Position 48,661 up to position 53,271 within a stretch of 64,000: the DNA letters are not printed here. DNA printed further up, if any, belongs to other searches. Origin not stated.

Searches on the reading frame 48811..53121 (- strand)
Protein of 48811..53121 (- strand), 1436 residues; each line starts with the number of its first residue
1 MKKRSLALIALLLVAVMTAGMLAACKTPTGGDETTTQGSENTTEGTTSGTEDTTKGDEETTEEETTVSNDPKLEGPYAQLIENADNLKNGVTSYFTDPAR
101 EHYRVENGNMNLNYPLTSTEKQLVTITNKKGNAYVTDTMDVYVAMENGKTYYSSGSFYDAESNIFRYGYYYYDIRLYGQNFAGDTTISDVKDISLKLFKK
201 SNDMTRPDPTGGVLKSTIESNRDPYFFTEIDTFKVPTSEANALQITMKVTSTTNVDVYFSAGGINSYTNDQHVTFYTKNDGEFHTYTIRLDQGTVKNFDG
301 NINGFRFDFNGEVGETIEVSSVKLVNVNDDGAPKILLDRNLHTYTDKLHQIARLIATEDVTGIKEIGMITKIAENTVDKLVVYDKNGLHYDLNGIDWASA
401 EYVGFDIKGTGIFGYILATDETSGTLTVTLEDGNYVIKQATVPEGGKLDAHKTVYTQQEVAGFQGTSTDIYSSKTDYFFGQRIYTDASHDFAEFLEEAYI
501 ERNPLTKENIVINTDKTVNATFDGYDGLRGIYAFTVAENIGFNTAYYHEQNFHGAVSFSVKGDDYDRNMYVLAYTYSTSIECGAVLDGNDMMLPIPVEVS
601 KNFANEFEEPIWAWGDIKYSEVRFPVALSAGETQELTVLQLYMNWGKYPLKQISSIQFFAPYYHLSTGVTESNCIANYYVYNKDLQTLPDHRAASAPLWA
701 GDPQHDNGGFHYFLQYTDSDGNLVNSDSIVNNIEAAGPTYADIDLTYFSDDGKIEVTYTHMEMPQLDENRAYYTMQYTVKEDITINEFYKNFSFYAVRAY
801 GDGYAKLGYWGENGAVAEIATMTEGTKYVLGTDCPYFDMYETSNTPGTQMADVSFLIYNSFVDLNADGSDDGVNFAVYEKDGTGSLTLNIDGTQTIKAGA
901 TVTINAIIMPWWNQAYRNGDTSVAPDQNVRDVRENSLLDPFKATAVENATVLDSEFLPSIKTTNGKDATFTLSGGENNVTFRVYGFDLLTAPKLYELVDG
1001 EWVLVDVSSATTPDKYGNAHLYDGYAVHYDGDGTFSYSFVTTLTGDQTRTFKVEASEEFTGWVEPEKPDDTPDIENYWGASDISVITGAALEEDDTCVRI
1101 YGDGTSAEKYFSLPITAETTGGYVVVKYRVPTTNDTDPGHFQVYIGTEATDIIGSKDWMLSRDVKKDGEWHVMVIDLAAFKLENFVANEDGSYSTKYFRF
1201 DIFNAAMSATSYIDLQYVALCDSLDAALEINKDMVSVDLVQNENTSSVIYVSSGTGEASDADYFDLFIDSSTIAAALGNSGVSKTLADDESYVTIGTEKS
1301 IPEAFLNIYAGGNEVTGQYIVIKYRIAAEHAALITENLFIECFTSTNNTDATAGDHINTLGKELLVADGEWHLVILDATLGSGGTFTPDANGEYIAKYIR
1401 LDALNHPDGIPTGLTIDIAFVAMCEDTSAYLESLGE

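Call 30: search_protein_families(library=pfam, proteins=[window:48811-53121:-], max_evalue=0.001)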
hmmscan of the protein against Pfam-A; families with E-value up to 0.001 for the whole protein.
window:48811-53121:- (1436 aa): 1 family
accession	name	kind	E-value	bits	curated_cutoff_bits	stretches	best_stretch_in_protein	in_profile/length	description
PF21827.1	New_glue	-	0.0008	19.5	31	0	1-67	1-66/94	New glue protein family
